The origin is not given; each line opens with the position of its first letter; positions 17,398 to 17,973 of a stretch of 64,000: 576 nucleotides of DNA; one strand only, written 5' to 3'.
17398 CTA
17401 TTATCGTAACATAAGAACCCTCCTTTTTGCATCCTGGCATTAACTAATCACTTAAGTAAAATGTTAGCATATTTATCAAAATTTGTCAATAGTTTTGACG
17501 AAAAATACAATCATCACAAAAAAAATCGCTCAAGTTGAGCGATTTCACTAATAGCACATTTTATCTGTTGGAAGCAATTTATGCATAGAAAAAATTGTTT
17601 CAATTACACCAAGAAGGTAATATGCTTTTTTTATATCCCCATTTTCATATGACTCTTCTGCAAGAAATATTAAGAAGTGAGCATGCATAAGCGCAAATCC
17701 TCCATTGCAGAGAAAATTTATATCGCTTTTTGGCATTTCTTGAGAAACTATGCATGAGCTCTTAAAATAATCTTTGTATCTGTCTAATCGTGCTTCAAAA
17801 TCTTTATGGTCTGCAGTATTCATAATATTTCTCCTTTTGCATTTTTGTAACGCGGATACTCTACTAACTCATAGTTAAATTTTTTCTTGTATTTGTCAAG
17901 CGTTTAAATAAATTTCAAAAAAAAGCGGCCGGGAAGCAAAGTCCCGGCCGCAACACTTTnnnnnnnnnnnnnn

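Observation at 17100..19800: GC-rich islet: ABC exporter, 91-aa protein and a promoter-to-terminator noncoding unit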

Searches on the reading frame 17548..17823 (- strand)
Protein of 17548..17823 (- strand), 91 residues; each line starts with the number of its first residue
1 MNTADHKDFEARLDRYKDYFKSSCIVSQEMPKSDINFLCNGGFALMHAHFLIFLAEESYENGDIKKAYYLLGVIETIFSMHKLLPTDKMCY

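Call 11: search_protein_families(library=pfam, proteins=[window:17548-17823:-], max_evalue=0.1)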
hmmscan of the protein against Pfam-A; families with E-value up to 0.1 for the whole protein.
window:17548-17823:- (91 aa): 0 families

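Call 13: find_encoding_contigs(protein=window:17548-17823:-, flank=6000, max_places=10)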
Protein window:17548-17823:- (91 aa): 5 contigs read that carry it; 4 places shown.
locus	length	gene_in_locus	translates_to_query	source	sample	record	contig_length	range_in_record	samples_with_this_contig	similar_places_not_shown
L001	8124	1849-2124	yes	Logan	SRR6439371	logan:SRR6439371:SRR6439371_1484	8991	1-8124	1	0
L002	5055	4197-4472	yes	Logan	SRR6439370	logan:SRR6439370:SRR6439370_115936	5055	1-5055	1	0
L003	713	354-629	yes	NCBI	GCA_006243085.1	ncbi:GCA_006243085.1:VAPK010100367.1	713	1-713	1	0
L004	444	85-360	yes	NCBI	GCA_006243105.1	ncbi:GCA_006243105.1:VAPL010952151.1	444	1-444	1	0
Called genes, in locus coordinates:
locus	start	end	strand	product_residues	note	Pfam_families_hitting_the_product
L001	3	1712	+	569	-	?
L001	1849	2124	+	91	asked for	-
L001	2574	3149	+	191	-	PF03167:UDG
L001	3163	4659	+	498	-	PF00932:LTD, PF00801:PKD, PF18911:PKD_4, PF00932:LTD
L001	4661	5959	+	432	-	PF01225:Mur_ligase, PF08245:Mur_ligase_M, PF02875:Mur_ligase_C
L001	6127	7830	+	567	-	-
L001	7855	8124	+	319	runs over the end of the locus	PF01565:FAD_binding_4, PF02873:MurB_C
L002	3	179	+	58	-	?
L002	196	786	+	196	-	PF12917:YfbR-like, PF13023:HD_3, PF01966:HD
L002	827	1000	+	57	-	-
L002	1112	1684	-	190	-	PF08207:EFP_N, PF01132:EFP, PF09285:Elong-fact-P_C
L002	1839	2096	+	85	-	-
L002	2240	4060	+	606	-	PF00664:ABC_membrane, PF00005:ABC_tran, PF02463:SMC_N (faint)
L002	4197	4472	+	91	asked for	-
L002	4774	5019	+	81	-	-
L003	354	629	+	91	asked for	-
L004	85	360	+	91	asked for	-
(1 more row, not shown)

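Call 15: find_homologous_proteins(query=window:17548-17823:-, max_evalue=0.01)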
Query window:17548-17823:- (91 aa): 1 proteins with E <= 0.01 among 2 candidates.
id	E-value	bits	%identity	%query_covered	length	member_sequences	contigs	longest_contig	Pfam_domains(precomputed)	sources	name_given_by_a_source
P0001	5.9e-56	204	100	100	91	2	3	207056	-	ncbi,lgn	-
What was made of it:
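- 17548..17823 (-): 91-aa predicted three-helix protein, member of a very small Patescibacteria-restricted family. The word-indexed search found only itself (call 15).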

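Call 40: find_related_loci(query=window:17548-17823:-, collection=viral_contigs, flank=5000)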
Query window:17548-17823:- (91 aa) in viral_contigs; peptide patterns used: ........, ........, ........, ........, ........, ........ (x = any residue, [..] = any of these).
6 stretches matched a pattern, but none encodes a relative of the query by tblastn (E <= 1e-3).

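Call 46: search_protein_families(library=ncbifam, proteins=[window:17548-17823:-], max_evalue=0.01)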
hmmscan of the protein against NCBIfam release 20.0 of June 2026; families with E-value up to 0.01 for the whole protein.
window:17548-17823:- (91 aa): 0 families

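Call 47: search_protein_families(library=padloc, proteins=[window:17548-17823:-], max_evalue=0.1)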
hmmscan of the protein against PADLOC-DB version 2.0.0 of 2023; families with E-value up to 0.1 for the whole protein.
window:17548-17823:- (91 aa): 0 families

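Call 48: search_protein_families(library=phrogs, proteins=[window:17548-17823:-], max_evalue=0.1)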
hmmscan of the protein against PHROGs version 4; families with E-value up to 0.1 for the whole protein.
window:17548-17823:- (91 aa): 0 families

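Call 49: search_protein_representatives(protein=window:17548-17823:-)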
Query: 91 residues. Proteins with E-value up to 0.001 (for the whole library): 8; up to 1e-10: 4; up to 1e-30: 0. The best 8 are listed.
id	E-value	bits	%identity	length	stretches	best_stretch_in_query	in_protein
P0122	9.7e-24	99.7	51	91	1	2-89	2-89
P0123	1.0e-16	77.2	53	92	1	11-89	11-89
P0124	1.8e-15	73.2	44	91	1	2-90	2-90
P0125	2.8e-12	63.0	39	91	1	4-91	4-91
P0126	4.5e-07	46.4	42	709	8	12-56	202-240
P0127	2.8e-06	43.9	32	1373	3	31-50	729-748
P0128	4.6e-05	40.0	44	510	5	47-71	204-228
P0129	5.3e-04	36.6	31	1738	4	33-78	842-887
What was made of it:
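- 17548..17823 (-): An exhaustive HMMER search found 4 clusters, P0122-P0125, all 91-92 aa and 39-53% identical (call 49).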

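Call 50: predict_structure(protein=window:17548-17823:-)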
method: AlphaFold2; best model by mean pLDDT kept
length: 91 residues; sequences in the alignment: 1
mean_pLDDT: 75.2   pTM: 0.65
mean pLDDT of the five models: 75.2, 71.7, 70.7, 69.8, 69.6
residues with pLDDT >= 90: 24; 70-90: 36; 50-70: 25; < 50: 6
segments of 3 or more residues with pLDDT < 50: 86-91
pLDDT, mean of each block of 10 residues (from residue 1): 79 85 60 56 79 94 93 85 50 32
secondary structure, 60 per line:
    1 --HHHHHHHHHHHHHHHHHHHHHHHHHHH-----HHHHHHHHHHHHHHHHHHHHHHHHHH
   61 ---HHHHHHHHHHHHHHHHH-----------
elements in order: H3-29 H35-60 H64-80
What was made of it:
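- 17548..17823 (-): AF2 gives pLDDT 75 with three helices (call 50).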

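Call 52: find_encoding_contigs(protein=P0122, flank=6000, max_places=5)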
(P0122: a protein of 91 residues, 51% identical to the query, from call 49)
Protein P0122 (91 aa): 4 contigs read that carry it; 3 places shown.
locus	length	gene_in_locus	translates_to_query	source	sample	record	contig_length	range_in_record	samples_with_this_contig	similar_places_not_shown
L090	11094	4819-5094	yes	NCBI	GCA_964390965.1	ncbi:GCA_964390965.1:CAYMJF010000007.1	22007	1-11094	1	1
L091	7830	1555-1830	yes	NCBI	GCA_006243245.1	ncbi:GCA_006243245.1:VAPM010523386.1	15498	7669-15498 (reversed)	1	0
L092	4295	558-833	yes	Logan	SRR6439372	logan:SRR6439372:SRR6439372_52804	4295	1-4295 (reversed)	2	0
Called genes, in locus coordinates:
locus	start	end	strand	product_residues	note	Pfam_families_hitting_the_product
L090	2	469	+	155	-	?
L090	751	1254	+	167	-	-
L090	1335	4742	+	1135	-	PF00580:UvrD-helicase, PF13245:AAA_19, PF13538:UvrD_C_2 (faint), PF13361:UvrD_C, PF12705:PDDEXK_1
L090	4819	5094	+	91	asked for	-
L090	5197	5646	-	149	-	-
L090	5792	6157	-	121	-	-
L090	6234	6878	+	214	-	PF00730:HhH-GPD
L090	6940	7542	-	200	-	-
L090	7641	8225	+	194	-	PF01944:SpoIIM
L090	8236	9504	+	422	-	PF07690:MFS_1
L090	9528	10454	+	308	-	PF00413:Peptidase_M10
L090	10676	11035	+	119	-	-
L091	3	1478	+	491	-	?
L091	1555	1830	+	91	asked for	-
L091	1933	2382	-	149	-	-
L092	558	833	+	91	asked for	-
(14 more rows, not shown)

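Call 53: find_encoding_contigs(protein=P0123, flank=6000, max_places=4)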
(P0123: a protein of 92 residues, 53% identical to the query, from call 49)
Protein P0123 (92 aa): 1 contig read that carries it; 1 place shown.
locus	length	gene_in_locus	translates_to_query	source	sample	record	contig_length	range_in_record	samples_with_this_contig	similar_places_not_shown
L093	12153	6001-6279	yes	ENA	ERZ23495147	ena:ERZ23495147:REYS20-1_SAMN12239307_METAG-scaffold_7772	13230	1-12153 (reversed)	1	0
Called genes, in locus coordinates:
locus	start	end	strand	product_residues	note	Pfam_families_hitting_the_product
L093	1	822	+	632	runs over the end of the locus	?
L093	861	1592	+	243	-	PF13290:CHB_HEX_C_1 (faint), PF00404:Dockerin_1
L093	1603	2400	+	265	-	-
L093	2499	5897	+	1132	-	PF00580:UvrD-helicase, PF13245:AAA_19, PF13604:AAA_30 (faint), PF13361:UvrD_C, PF13538:UvrD_C_2 (faint), PF12705:PDDEXK_1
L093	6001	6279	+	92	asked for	-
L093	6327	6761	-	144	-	-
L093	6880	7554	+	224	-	PF00730:HhH-GPD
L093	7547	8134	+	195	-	PF01944:SpoIIM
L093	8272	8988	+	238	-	-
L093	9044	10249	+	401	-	PF07690:MFS_1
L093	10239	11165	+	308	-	PF00413:Peptidase_M10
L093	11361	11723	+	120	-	-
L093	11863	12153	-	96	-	?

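Call 54: find_encoding_contigs(protein=P0124, flank=6000, max_places=4)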
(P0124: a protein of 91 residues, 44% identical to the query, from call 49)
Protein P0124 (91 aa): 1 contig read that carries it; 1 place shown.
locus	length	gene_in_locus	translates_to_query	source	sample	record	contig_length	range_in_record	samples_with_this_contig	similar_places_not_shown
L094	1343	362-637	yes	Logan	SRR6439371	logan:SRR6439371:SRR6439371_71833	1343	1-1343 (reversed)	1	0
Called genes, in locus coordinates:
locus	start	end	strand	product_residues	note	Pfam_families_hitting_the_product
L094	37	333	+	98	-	-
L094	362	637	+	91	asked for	-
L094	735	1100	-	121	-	-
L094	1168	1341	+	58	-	?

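Call 55: find_encoding_contigs(protein=P0125, flank=6000, max_places=4)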
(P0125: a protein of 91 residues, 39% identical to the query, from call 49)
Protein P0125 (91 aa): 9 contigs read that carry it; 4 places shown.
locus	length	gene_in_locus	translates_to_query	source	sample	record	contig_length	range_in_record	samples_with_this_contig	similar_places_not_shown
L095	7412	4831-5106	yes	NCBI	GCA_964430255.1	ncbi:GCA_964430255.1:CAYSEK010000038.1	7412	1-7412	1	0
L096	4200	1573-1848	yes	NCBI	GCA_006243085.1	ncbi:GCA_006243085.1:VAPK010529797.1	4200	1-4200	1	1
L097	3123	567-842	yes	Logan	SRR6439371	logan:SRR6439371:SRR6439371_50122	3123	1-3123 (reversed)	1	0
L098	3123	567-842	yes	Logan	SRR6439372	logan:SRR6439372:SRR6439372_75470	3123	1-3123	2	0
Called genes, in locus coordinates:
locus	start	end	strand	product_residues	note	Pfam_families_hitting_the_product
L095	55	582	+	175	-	-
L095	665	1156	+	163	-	PF01936:NYN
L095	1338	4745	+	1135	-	PF00580:UvrD-helicase, PF13245:AAA_19, PF13604:AAA_30 (faint), PF13538:UvrD_C_2 (faint), PF13361:UvrD_C, PF12705:PDDEXK_1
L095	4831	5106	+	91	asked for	-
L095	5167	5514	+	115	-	-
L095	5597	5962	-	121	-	-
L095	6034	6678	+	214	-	PF00730:HhH-GPD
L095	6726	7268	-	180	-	-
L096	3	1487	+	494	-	?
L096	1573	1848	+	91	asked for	-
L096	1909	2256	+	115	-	-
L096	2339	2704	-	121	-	-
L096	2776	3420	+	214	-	PF00730:HhH-GPD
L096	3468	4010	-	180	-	-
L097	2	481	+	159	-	?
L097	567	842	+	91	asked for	-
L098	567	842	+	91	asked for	-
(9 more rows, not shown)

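Call 70: fold_search(model_id=the predicted structure, library=pdb)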
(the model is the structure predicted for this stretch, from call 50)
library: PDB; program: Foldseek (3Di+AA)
matches with E <= 10: 166; with E <= 0.001: 0
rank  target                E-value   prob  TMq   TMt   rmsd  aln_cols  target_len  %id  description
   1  4fzo_A                3.0e-01  0.98  0.66  0.72   5.0        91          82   13  Crystal Structure of the apo-form uranyl binding protein (released 2013-12-11)
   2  4fzp_A                3.6e-01  0.98  0.64  0.71   4.6        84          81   12  Crystal Structure of the uranyl binding protein complexed with uranyl (released 2013-12-11)
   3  9lp2_H                9.8e-01  0.84  0.50  0.71   3.4        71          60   22  Crystal structure of de novo designed amantadine induced heterodimer dAID23.4 (released 2025-12-17)
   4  4fzo_B                1.0e+00  0.85  0.61  0.69   4.5        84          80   13  Crystal Structure of the apo-form uranyl binding protein (released 2013-12-11)
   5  1gqe                  1.4e+00  0.08  0.25  0.11   9.6       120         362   15  Polypeptide Chain Release Factor 2 (RF2) from Escherichia coli (released 2002-04-04)
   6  9jm2_A                1.6e+00  0.54  0.45  0.59   4.6        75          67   15  Crystal structure of de novo designed light-responsive oligomer C2-35 (LRO-C2-35) at acidic pH (pH 4.5) (released 2025-08-27)
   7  5jno_B                1.7e+00  0.60  0.38  0.59   6.8        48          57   27  Crystal structure of the BD1-NTPR complex from BEND3 and PICH (released 2017-09-13)
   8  7k3h_B                1.8e+00  0.30  0.49  0.49   5.9        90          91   14  Crystal structure of deep network hallucinated protein 0217 (released 2021-12-22)
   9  9taq_C                2.0e+00  0.44  0.53  0.40  12.6       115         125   10  De novo photoenzyme variant ABLE-E116C-TXT H49A-L42T (photoABLE1 precursor) in complex with substrate (released 2026-03-25)
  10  6x8n_A                2.0e+00  0.44  0.53  0.40   8.9       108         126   11  Crystal Structure of H49A ABLE mutant (released 2020-08-26)
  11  3t47_A                2.1e+00  0.25  0.41  0.50   5.1        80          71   12  Crystal Structure of truncated form of Staphylococcal Complement Inhibitor D (SCIN-D) at 1.3 Angstrom (released 2011-11-23)
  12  9cu8_A                2.3e+00  0.20  0.45  0.40   9.6       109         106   11  Crystal Structure of TNFR2 TNFR2_mb1 Complex (released 2024-12-04)
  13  8hk0_A                2.3e+00  0.12  0.35  0.13   5.5        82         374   16  Crystal structure of Fic32-33 complex from Streptomyces ficellus NRRL 8067 (released 2023-04-26)
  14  9k5p_B                2.4e+00  0.80  0.61  0.64   3.8        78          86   14  Crystal structure of designed zinc-induced homotrimer C3-Zn2-HEHE-19 (released 2025-10-22)
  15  2pmr                  2.4e+00  0.38  0.51  0.59   4.3        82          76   12  Crystal structure of a protein of unknown function from Methanobacterium thermoautotrophicum (released 2007-05-08)
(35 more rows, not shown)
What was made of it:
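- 17548..17823 (-): Foldseek against PDB found nothing significant (call 70).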
